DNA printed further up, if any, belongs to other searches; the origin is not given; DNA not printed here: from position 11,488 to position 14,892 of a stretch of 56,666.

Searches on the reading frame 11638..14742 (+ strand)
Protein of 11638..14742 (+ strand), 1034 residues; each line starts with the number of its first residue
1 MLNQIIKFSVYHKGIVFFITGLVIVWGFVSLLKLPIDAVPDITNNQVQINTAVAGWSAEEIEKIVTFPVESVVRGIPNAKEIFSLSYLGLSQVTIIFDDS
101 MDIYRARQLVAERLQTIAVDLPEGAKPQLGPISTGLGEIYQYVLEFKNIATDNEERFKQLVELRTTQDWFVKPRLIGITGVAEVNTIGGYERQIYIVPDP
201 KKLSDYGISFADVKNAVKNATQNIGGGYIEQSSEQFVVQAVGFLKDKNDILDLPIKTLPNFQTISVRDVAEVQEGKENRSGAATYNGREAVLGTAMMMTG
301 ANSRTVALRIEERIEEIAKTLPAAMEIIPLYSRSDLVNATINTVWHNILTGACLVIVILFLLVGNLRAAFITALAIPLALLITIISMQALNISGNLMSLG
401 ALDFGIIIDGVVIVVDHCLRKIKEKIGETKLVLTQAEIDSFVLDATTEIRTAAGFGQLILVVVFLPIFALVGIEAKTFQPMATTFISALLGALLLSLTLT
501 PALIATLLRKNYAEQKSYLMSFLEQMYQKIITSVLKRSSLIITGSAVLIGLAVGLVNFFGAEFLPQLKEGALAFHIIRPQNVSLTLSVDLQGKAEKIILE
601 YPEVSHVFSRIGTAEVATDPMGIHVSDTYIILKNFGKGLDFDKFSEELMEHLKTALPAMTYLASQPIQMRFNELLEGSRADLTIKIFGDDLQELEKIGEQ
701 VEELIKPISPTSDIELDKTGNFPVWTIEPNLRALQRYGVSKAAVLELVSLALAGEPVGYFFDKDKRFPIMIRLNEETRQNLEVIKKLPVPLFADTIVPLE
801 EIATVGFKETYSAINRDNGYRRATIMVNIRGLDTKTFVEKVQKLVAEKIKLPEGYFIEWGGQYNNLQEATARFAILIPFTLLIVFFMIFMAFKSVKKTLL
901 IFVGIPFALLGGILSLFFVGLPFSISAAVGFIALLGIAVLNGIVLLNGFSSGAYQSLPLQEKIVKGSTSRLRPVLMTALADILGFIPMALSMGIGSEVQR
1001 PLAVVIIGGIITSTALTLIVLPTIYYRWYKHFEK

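Call 16: search_protein_families(library=ncbifam, proteins=[window:11638-14742:+], max_evalue=0.00001)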
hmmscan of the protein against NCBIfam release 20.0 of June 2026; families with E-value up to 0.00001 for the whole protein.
window:11638-14742:+ (1034 aa): 12 families
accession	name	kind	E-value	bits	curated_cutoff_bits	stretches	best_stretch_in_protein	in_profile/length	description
TIGR00914.1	2A0601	subfamily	0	1151.4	701.45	1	1-1031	1-1038/1051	CusA/CzcA family heavy metal efflux RND transporter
NF033617.1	RND_permease_2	subfamily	1.5e-142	476.7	1250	1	15-1026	10-1005/1009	multidrug efflux RND transporter permease subunit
NF000282.2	RND_permease_1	subfamily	2.4e-120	403.2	1250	1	21-1026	16-1025/1029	multidrug efflux RND transporter permease subunit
TIGR00915.1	2A0602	subfamily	6.5e-103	345.4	940.35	1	19-1028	15-1028/1050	efflux RND transporter permease subunit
NF007905.0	PRK10614.1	equivalog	2.3e-80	270.6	1774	1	19-1026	17-1006/1025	multidrug efflux RND transporter permease subunit MdtC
NF007131.0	PRK09577.1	equivalog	1.8e-77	261.1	1768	1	16-1025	12-1019/1045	multidrug efflux RND transporter permease subunit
NF007798.0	PRK10503.1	equivalog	3.4e-76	256.7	1584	1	23-1027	30-1021/1040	MdtB/MuxB family multidrug efflux RND transporter permease subunit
NF007842.1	PRK10555.1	equivalog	8.5e-76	255.6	1854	1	17-1025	13-1023/1036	multidrug efflux RND transporter permease AcrD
NF007133.0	PRK09579.1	equivalog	1.3e-67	228.2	1763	1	19-1026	17-1000/1017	multidrug efflux RND transporter permease subunit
NF011706.2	PRK15127.1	equivalog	2.7e-53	181.2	2150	2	16-532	12-525/1049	multidrug efflux RND transporter permease subunit AcrB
NF000037.1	RND_perm_OqxB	exception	1.7e-49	168.5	2200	2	20-533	18-523/1050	multidrug efflux RND transporter permease subunit OqxB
TIGR00921.1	2A067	subfamily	9.2e-11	40.5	351.9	1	820-1026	134-344/733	hydrophobe/amphiphile efflux-3 (HAE3) family transporter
